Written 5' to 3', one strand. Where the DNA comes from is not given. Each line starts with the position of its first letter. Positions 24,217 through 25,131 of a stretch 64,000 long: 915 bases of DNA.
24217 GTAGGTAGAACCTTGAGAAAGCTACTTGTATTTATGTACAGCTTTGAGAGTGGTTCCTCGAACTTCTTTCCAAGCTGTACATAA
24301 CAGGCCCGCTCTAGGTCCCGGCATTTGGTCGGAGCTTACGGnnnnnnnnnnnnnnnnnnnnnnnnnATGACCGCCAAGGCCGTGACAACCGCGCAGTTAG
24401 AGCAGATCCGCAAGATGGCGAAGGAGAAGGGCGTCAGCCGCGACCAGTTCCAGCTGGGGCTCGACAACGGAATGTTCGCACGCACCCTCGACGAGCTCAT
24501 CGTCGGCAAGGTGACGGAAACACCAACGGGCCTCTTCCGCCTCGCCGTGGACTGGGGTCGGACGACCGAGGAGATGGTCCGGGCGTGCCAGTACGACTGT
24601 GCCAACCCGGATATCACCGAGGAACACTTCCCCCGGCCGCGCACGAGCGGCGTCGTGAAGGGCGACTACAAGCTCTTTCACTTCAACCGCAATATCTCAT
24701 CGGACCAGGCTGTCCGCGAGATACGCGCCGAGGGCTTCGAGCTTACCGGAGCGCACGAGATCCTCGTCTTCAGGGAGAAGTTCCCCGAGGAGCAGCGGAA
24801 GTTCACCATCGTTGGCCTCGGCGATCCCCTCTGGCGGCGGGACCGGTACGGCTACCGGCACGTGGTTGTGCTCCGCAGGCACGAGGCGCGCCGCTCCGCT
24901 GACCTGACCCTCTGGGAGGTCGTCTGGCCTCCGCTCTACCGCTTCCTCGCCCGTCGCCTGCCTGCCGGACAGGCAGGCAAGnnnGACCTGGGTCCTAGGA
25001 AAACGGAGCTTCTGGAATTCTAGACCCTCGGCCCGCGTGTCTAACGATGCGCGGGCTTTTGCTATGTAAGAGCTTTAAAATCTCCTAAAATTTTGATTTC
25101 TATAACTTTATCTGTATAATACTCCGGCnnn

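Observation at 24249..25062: GC-rich ORFan of 205 aa preceded by a nested palindrome operator-like site and followed by its own terminator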

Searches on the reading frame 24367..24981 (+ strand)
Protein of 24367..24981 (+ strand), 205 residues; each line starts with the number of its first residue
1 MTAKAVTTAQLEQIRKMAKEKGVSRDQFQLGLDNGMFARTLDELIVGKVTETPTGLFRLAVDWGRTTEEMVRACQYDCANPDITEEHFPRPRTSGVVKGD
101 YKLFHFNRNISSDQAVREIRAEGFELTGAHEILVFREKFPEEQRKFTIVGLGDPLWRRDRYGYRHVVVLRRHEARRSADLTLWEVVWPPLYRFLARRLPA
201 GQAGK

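Call 5: search_protein_families(library=pfam, proteins=[window:24367-24981:+], max_evalue=10)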
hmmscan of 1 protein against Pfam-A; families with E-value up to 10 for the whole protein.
window:24367-24981:+ (205 aa): 0 families

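Call 8: find_homologous_proteins(query=window:24367-24981:+, max_evalue=0.01)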
Query window:24367-24981:+ (205 aa): 9 proteins with E <= 0.01 among 307 candidates.
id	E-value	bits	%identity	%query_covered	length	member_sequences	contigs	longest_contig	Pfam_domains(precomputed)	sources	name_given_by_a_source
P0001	2.6e-135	466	100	100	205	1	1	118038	-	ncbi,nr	ncbi:hypothetical protein EPN83_01530 [Patescibacteria group bacterium]|nr:MAG: hypothetical protein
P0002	3.8e-47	179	58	79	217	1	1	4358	-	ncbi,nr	ncbi:MAG: hypothetical protein IIB62_08685 [Proteobacteria bacterium]|nr:hypothetical protein [Pseud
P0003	3.1e-23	101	37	94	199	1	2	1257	-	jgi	jgi:hypothetical protein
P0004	6.6e-23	99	36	99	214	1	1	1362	-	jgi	-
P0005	2.1e-19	88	33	96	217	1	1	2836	-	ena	-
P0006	1.6e-18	85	34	94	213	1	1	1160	-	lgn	-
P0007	1.4e-9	56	35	63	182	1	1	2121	-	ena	-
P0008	7.3e-9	54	35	76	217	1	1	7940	-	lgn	-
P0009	1.3e-4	40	31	71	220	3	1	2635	-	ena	-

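Call 10: find_encoding_contigs(protein=P0002, flank=5000)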
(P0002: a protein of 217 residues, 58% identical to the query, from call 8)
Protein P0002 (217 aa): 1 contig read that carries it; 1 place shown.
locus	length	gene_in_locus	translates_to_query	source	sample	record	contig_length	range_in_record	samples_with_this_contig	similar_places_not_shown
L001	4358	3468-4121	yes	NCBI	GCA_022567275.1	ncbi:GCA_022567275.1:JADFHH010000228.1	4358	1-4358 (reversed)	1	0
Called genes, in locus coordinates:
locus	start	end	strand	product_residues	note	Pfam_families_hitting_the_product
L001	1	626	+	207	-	?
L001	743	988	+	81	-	-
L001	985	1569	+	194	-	PF24575:TPR_Slam (faint), PF12895:ANAPC3 (faint), PF13432:TPR_16, PF14559:TPR_19, PF00515:TPR_1 (weak), PF07719:TPR_2 (weak), PF13371:TPR_9, PF00515:TPR_1 (weak), +6 more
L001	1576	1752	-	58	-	-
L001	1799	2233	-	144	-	-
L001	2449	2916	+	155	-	-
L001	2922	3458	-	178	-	PF17036:CBP_BcsS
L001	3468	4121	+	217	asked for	-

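Call 11: find_encoding_contigs(protein=P0008, flank=8000)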
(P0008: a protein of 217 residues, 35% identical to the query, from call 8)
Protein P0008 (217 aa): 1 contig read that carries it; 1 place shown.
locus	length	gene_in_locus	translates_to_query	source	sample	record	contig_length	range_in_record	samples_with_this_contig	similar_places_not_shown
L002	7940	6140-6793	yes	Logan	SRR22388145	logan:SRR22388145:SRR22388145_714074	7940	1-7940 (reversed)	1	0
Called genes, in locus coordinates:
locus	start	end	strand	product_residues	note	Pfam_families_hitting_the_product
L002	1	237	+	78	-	?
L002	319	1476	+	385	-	PF02812:ELFV_dehydrog_N, PF00208:ELFV_dehydrog, PF02826:2-Hacid_dh_C (weak)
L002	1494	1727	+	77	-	PF00462:Glutaredoxin, PF13417:GST_N_3 (weak)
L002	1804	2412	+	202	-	PF00702:Hydrolase, PF13419:HAD_2, PF13242:Hydrolase_like (weak)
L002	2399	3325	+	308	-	PF01266:DAO (faint), PF03486:HI0933_like (faint), PF07992:Pyr_redox_2, PF13738:Pyr_redox_3, PF00070:Pyr_redox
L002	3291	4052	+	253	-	PF00561:Abhydrolase_1, PF12146:Hydrolase_4, PF12697:Abhydrolase_6, PF00326:Peptidase_S9 (faint)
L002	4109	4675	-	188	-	PF08207:EFP_N, PF01132:EFP, PF09285:Elong-fact-P_C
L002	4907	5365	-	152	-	PF00436:SSB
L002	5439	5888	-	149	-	PF01250:Ribosomal_S6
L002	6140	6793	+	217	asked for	-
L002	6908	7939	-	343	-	?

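Call 14: find_encoding_contigs(protein=P0009, flank=5000)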
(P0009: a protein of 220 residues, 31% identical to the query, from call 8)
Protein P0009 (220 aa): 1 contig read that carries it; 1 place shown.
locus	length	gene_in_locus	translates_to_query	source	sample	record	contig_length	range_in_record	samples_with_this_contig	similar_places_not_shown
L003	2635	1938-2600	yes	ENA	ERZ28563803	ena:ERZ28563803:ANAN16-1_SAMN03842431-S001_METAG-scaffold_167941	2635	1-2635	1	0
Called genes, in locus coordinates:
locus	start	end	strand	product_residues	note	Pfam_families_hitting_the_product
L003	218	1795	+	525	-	-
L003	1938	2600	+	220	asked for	-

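Call 24: predict_structure(alignment_id=A1)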
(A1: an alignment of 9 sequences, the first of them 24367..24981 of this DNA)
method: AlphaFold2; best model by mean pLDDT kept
length: 205 residues; sequences in the alignment: 9
mean_pLDDT: 81.2   pTM: 0.69
mean pLDDT of the five models: 81.2, 79.6, 78.9, 78.5, 78.3
residues with pLDDT >= 90: 86; 70-90: 79; 50-70: 26; < 50: 14
segments of 3 or more residues with pLDDT < 50: 1-4, 45-51
pLDDT, mean of each block of 10 residues (from residue 1): 60 80 80 67 50 76 92 92 88 85 92 95 92 91 89 65 84 84 89 89 53
secondary structure, 60 per line:
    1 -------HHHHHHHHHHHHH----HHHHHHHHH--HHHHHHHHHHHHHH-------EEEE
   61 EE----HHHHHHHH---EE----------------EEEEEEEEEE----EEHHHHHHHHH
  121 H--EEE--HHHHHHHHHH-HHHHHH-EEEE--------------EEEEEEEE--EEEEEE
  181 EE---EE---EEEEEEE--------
elements in order: H8-20 H25-33 H36-49 E57-62 H67-74 E96-105 H112-121 E124-126 H129-138 H140-145 E147-150 E165-172 E175-182 E191-197

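Call 25: search_protein_families(library=phrogs, proteins=[window:24367-24981:+, P0002, P0004, P0008], max_evalue=1)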
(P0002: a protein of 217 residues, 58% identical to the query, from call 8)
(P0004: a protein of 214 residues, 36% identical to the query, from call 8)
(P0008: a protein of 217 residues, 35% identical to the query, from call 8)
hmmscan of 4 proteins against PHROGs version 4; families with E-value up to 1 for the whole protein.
window:24367-24981:+ (205 aa): 0 families

P0002 (217 aa): 0 families

P0004 (214 aa): 1 family
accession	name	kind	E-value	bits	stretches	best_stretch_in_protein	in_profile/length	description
phrog_7878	-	other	0.089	13.9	1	75-130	83-130/131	bifunctional heptose 7-phosphate kinase/heptose 1-phosphate adenyltransferase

P0008 (217 aa): 0 families

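Call 30: search_protein_representatives(alignment_id=A1)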
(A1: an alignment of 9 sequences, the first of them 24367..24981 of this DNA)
Query: 9 sequences, 205 profile positions. Proteins with E-value up to 0.001 (for the whole library): 6714; up to 1e-10: 4157; up to 1e-30: 822. The best 150 are listed.
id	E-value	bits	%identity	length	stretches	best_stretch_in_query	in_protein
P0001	7.7e-84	296.8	-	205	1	1-204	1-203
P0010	6.1e-83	293.8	-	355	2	11-202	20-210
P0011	5.3e-81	287.5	-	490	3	7-202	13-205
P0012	4.5e-74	264.9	-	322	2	60-199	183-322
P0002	1.4e-72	260.0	-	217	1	3-199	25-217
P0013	3.6e-70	252.1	-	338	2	59-199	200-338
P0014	1.6e-64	233.6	-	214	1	1-202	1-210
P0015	1.2e-63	230.8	-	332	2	59-201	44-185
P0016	2.8e-63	229.6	-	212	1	4-202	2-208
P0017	5.6e-63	228.6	-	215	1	3-201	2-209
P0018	2.5e-62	226.5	-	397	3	62-197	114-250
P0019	9.8e-62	224.6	-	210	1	5-200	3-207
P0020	2.4e-60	220.0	-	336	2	32-200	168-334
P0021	3.1e-60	219.7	-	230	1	3-199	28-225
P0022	1.5e-59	217.5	-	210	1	3-201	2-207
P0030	1.3e-56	207.9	-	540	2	51-201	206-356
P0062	1.7e-49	184.6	-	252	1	7-199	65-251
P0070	2.4e-48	180.9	-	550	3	61-202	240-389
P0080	8.0e-48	179.1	-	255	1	11-200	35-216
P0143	2.7e-44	167.6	-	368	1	56-201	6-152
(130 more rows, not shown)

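Call 32: search_protein_families(library=pfam, proteins=[P0010, P0011, P0014, P0018, P0030, P0070, P0143, P0012, P0062, P0080], max_evalue=0.1)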
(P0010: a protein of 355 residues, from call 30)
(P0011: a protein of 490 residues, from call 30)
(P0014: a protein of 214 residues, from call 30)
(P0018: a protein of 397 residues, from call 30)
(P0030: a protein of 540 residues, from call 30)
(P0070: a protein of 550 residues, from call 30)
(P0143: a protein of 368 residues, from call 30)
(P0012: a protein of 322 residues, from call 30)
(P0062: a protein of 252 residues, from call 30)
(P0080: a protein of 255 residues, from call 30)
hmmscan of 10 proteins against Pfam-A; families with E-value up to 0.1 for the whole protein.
P0010 (355 aa): 1 family
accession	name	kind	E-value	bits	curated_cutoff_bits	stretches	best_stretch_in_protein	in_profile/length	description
PF21496.2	MIC5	-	0.096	13.3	27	0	14-57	27-70/74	Microneme protein MIC5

P0011 (490 aa): 1 family
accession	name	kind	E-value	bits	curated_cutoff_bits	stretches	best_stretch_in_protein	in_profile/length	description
PF08069.17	Ribosomal_S13_N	-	0.044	14.3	25.4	0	407-425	36-54/60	Ribosomal S13/S15 N-terminal domain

P0014 (214 aa): 0 families

P0018 (397 aa): 2 families
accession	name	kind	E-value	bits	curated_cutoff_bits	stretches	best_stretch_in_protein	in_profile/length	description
PF00633.29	HHH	-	0.031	14.6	24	0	177-188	4-15/30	Helix-hairpin-helix motif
PF18274.6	V_ATPase_prox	-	0.088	13.2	27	0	166-195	13-45/52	Vacuolar ATPase Subunit I N-terminal proximal lobe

P0030 (540 aa): 0 families

P0070 (550 aa): 1 family
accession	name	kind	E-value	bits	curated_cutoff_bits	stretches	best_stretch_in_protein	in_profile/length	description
PF03793.24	PASTA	-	0.066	13.6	23.2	0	457-478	7-28/64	PASTA domain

P0143 (368 aa): 1 family
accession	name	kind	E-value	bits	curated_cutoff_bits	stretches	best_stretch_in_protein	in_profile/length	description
PF06008.19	Laminin_I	-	0.019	15.2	34.6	1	237-299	109-172/259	Laminin Domain I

P0012 (322 aa): 4 families
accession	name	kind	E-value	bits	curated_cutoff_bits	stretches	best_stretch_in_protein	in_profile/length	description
PF14747.11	DUF4473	-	0.0006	20.7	25.9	0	75-102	4-31/78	Domain of unknown function (DUF4473)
PF00633.29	HHH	-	0.0041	17.4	24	0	86-97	4-15/30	Helix-hairpin-helix motif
PF18704.7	Chromo_2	-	0.0045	17.5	25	0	89-109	46-66/68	Chromatin organization modifier domain 2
PF14076.12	DUF4258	-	0.017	15.9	25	0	75-103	2-33/71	Domain of unknown function (DUF4258)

P0062 (252 aa): 1 family
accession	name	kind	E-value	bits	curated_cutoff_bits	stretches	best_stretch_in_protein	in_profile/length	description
PF25451.1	SCP2_Rv3818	-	0.047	14.3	28.2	1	124-156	65-97/119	Rv3818-like, SCP2-like domain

P0080 (255 aa): 1 family
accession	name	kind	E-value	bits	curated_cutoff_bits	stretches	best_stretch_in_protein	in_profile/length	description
PF17830.6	STI1-HOP_DP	-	0.1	13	29.1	0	42-72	4-34/55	STI1/HOP, DP domain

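Call 43: find_related_loci(query=A4, collection=genome_contigs, flank=10000)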
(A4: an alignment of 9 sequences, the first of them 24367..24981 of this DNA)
Query A4 (205 aa) in genome_contigs; peptide patterns used: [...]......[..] (x = any residue, [..] = any of these).
114 stretches matched a pattern; 47 encode a relative of the query (tblastn E <= 1e-3); 47 distinct loci.
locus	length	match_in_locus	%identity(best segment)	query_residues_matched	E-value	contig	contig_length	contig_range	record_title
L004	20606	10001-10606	38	6-197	3e-31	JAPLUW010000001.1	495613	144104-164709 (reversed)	MAG: Candidatus Adlerbacteria bacterium isolate LacPavin_0818_WC45_MAG_49_12 LacPavin_0818_WC45_scaffold_276048, whole g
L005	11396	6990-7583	33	1-197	1e-29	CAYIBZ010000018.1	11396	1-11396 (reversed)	MAG TPA_asm: uncultured Candidatus Saccharibacteria bacterium isolate ERP119705_co1_679 genome assembly, contig: NODE_76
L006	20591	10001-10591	35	7-197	9e-30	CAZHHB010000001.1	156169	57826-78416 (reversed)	MAG TPA_asm: uncultured Candidatus Saccharibacteria bacterium isolate ERP113451_co1_453 genome assembly, contig: NODE_31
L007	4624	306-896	34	7-197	3e-29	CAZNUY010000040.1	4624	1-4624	MAG TPA_asm: uncultured Candidatus Saccharibacteria bacterium isolate SRP133034_co1_83 genome assembly, contig: NODE_153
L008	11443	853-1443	35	7-197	1e-28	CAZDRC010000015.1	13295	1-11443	MAG TPA_asm: uncultured Candidatus Saccharibacteria bacterium isolate SRP062349_co2_85 genome assembly, contig: NODE_253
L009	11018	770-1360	36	7-197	4e-28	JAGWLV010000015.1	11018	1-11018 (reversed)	MAG: Patescibacteria group bacterium isolate REEB193 contig-150_9283, whole genome shotgun sequence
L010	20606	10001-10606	33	7-202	2e-27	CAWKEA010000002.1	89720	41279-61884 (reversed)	MAG: uncultured bacterium isolate MFD01223.bin.1.27 genome assembly, contig: contig_109288, whole genome shotgun sequenc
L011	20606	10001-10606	33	7-202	2e-26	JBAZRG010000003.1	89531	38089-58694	MAG: Candidatus Paceibacterota bacterium isolate SO_2017_GW1_142 NODE_1602_length_89531_cov_3.214722_OW334_2017, whole g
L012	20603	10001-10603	35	7-197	1e-26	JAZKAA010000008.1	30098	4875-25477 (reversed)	MAG: Patescibacteria group bacterium isolate ADI_H3L2_1_122_18_3-bin002_1 ADIH3L21_B002_1_000000000008, whole genome sho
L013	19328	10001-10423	42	52-197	2e-26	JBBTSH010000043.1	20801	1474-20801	MAG: Patescibacteria group bacterium isolate H43-bin068_1 H43_bin068_1_000000000043, whole genome shotgun sequence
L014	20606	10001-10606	34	13-203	4e-26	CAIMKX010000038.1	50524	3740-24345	uncultured bacterium isolate AM-2014-D8_bin-0381 genome assembly, contig: bin-0381:38/56, whole genome shotgun sequence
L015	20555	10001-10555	37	1-197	8e-25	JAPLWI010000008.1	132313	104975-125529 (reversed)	MAG: Candidatus Kaiserbacteria bacterium isolate LacPavin_0920_WC90_MAG_48_13 LacPavin_0920_WC90_scaffold_567696, whole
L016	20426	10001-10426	40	56-197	2e-23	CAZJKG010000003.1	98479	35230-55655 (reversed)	MAG TPA_asm: uncultured Candidatus Saccharibacteria bacterium isolate SRP178908_co1_344 genome assembly, contig: NODE_94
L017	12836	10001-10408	43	57-195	9e-23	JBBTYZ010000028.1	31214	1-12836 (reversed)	MAG: Patescibacteria group bacterium isolate H51-bin148_1 H51_bin148_1_000000000028, whole genome shotgun sequence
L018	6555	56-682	35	6-202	1e-22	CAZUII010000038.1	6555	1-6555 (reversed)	MAG TPA_asm: uncultured Candidatus Saccharibacteria bacterium isolate SRP342105_co1_365 genome assembly, contig: NODE_16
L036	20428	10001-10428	35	55-197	3e-16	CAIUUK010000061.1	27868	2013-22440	uncultured bacterium isolate VK3_bin-1048 genome assembly, contig: bin-1048:61/69, whole genome shotgun sequence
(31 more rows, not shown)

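Call 65: find_encoding_contigs(protein=P0001, flank=1000, max_places=3)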
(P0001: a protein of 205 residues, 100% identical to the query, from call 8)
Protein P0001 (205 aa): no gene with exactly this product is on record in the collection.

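Call 67: list_cluster_members(proteins=[P0001, P0002, P0008])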
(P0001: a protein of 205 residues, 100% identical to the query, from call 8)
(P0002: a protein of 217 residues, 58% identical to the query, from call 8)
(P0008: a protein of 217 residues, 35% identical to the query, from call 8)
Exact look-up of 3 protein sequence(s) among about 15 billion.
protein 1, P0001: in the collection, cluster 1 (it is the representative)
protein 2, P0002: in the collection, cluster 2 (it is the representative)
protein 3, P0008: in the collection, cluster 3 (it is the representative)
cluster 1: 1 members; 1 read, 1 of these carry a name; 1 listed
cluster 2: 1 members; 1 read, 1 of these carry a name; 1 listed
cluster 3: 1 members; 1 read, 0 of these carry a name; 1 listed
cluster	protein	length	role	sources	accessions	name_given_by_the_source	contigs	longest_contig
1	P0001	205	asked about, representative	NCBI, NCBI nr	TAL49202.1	hypothetical protein EPN83_01530 [Patescibacteria group bacterium] | MAG: hypothetical protein EPN83_01530 [Patescibacteria group bacterium]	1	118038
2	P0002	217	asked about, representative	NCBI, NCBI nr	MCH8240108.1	MAG: hypothetical protein IIB62_08685 [Proteobacteria bacterium] | hypothetical protein [Pseudomonadota bacterium]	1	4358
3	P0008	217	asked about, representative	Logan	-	-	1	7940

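Call 93: search_solved_structures(query=A3, max_evalue=10)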
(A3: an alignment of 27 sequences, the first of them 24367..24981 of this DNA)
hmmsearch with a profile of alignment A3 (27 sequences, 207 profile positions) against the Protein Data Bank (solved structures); distinct sequences matched with E-value up to 10: 3.
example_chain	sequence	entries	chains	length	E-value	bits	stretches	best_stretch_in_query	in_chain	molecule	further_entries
4rv1_A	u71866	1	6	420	0.0028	20.7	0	9-73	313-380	Engineered Protein OR497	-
6uhi_A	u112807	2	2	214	0.044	16.8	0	123-156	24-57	Ryanodine receptor 1 chimera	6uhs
4hxt_A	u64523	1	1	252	0.13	15.2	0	9-73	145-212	De Novo Protein OR329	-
